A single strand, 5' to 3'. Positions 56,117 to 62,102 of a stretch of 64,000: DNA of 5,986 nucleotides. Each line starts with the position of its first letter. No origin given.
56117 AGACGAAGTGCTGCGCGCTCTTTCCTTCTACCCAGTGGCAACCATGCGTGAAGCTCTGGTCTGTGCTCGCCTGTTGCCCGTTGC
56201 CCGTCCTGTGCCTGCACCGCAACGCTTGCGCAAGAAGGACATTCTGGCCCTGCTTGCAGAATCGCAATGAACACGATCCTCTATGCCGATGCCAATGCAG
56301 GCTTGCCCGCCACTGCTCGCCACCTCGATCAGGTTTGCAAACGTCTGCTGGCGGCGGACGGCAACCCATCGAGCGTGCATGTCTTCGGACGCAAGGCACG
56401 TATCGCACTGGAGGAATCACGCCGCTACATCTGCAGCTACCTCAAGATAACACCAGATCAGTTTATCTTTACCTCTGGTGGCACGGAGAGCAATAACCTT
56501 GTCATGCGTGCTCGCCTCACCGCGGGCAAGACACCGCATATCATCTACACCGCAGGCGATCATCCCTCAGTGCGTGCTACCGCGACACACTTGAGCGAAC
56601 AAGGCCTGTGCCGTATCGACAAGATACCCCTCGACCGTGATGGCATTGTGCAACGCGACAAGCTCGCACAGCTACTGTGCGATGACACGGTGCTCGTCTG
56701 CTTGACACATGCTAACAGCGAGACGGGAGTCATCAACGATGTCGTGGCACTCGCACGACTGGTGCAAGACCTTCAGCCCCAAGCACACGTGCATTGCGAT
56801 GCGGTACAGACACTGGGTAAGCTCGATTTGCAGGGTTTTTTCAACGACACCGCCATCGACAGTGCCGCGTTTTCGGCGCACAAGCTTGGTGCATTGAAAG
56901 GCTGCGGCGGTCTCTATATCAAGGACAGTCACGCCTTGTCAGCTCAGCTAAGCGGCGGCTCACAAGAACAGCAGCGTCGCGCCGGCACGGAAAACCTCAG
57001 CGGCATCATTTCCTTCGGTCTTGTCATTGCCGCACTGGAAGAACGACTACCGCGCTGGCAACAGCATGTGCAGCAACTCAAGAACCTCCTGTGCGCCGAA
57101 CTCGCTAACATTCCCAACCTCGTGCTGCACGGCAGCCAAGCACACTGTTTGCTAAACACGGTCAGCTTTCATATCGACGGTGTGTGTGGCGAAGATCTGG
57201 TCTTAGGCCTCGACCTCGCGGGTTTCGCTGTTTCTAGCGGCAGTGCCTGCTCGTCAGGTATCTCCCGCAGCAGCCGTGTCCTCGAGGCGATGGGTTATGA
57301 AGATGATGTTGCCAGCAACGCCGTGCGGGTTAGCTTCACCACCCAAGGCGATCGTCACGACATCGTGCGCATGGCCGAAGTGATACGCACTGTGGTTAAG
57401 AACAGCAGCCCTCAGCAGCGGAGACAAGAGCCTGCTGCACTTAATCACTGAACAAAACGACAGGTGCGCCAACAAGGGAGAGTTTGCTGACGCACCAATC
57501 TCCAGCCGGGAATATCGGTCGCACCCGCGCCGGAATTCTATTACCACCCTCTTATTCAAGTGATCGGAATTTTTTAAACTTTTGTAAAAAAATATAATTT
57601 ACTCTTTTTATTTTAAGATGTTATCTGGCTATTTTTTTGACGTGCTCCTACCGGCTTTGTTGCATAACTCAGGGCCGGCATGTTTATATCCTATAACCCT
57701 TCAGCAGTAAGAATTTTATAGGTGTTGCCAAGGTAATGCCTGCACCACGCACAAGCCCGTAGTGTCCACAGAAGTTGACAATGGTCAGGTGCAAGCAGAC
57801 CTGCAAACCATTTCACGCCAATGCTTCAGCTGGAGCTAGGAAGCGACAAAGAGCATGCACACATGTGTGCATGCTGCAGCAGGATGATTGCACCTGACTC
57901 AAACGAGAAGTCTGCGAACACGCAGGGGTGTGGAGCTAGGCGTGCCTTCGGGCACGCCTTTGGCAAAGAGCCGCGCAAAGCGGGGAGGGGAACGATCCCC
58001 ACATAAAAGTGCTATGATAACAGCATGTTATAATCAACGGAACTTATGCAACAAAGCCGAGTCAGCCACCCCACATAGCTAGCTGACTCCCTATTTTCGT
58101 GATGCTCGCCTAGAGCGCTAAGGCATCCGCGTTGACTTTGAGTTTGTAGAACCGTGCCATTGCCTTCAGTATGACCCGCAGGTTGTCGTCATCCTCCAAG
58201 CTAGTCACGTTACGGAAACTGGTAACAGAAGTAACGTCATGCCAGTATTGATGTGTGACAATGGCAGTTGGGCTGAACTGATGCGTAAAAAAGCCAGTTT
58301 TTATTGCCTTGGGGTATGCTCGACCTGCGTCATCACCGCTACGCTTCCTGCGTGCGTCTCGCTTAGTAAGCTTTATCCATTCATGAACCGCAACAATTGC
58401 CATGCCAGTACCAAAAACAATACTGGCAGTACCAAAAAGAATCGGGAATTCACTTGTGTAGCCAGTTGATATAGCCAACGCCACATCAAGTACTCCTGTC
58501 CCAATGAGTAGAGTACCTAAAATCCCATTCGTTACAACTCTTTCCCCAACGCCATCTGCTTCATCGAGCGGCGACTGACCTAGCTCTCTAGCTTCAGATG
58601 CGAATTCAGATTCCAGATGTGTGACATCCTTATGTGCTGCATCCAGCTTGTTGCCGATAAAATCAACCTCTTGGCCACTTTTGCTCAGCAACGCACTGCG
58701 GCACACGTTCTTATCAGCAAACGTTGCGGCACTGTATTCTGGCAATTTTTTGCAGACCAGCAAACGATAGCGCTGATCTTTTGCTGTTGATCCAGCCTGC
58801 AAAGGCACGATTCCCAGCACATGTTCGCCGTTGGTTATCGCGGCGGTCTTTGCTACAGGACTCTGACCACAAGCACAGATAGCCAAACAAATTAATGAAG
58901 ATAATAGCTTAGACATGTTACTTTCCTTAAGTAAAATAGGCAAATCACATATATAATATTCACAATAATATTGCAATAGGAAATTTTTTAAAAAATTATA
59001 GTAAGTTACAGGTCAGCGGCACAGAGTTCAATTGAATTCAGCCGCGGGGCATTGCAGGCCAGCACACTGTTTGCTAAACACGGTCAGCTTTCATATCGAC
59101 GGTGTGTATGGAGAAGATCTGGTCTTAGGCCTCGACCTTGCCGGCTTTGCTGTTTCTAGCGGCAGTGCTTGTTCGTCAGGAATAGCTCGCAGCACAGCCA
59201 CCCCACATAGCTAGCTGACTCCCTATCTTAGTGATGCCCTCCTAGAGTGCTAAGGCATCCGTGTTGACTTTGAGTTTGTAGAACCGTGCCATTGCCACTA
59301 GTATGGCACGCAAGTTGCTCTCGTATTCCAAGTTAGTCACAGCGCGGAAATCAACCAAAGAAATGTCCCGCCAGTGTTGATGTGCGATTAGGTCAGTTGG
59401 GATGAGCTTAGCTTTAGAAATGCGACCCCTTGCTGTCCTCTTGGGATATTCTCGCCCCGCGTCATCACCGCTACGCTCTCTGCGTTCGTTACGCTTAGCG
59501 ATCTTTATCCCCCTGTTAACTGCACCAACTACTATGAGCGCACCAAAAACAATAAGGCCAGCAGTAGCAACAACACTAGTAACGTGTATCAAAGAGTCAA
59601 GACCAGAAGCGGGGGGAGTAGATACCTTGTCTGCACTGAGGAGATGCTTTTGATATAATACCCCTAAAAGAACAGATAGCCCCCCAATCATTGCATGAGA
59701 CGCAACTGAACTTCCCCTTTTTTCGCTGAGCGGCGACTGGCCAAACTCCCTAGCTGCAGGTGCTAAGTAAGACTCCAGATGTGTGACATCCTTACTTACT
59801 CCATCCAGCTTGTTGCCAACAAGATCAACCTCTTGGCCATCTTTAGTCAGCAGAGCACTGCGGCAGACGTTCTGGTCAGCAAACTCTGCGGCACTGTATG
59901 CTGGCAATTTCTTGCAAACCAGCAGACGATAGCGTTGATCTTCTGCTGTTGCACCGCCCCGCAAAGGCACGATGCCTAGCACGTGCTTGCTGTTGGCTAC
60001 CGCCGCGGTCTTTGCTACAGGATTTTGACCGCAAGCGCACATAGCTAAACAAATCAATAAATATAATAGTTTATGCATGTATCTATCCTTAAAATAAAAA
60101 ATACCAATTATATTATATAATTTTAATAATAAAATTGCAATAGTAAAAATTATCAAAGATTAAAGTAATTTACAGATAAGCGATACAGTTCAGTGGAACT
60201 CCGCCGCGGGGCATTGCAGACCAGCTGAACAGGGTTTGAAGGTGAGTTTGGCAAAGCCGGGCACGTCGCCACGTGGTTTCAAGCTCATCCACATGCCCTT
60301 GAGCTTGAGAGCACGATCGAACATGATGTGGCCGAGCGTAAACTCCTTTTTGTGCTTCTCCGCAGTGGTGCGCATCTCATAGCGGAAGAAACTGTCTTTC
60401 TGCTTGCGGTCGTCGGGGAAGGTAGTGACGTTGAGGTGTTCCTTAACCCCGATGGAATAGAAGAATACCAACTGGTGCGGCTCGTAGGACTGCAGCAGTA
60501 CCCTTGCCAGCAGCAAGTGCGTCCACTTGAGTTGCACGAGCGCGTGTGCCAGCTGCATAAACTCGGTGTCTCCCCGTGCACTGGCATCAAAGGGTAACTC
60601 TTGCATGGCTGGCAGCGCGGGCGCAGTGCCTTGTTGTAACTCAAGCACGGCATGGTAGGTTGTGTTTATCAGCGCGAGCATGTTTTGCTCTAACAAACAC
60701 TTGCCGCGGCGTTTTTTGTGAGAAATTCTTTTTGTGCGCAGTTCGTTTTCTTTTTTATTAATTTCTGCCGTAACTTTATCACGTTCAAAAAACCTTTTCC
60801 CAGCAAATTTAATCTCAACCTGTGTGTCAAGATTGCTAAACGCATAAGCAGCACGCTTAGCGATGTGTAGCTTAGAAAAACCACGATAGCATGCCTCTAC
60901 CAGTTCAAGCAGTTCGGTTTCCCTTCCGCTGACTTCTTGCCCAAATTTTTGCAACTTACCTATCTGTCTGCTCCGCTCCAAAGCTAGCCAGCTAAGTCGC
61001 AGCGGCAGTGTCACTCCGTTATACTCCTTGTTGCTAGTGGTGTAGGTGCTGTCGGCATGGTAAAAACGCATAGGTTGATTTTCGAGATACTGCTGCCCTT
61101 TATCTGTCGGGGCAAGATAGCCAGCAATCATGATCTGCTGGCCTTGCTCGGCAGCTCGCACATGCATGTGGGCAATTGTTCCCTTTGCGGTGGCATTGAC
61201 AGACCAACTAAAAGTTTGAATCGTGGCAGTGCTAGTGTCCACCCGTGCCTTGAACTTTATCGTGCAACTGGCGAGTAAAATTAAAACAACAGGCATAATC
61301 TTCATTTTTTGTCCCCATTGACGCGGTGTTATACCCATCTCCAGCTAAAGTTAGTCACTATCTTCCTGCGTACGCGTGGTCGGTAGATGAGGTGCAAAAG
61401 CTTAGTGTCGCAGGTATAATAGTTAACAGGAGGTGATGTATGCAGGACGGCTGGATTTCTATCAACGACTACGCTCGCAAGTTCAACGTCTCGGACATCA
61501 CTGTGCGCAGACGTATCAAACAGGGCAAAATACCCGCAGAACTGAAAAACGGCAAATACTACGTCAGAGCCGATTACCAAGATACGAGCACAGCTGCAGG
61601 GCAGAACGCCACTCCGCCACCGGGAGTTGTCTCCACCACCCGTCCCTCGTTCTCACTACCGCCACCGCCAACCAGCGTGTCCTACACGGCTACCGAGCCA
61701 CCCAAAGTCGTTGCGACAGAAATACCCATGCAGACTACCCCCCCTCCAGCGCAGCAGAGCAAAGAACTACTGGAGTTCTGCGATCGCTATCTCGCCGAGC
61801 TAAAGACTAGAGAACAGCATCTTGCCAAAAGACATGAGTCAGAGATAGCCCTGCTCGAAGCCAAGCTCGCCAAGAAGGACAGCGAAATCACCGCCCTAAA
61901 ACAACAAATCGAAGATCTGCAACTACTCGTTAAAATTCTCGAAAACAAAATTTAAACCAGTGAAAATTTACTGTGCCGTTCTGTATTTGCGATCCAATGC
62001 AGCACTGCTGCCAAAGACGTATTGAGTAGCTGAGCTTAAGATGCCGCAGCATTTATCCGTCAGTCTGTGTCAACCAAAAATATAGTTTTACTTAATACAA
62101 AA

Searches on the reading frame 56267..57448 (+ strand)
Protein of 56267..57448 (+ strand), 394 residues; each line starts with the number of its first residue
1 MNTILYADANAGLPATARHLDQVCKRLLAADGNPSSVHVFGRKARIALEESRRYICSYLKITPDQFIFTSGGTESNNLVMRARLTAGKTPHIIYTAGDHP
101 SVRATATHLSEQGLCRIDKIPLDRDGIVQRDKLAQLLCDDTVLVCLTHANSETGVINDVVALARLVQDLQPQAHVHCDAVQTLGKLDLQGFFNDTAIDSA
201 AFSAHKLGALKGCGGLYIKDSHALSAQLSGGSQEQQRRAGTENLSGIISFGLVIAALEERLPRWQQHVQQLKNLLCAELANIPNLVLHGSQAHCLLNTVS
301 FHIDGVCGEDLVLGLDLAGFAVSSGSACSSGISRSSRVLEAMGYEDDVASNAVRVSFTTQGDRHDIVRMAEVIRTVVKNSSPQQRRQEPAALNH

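Call 65: search_protein_families(library=pfam, proteins=[window:56267-57448:+], max_evalue=0.001)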
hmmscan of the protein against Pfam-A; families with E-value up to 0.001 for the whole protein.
window:56267-57448:+ (394 aa): 1 family
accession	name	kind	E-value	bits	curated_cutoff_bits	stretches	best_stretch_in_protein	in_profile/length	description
PF00266.25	Aminotran_5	-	4.4e-55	187.6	21.5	1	6-367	2-369/371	Aminotransferase class-V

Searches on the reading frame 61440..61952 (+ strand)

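Call 65: search_protein_families(library=pfam, proteins=[window:61440-61952:+], max_evalue=0.001)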
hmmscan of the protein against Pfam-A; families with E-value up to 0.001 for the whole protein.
window:61440-61952:+ (171 aa): 2 families
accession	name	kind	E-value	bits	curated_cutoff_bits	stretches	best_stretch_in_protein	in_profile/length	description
PF12728.13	HTH_17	-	0.00021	21.9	27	1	5-44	1-40/51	Helix-turn-helix domain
PF18035.6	Bap31_Bap29_C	-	0.00027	21.3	30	1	135-161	2-28/52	Bap31/Bap29 cytoplasmic coiled-coil domain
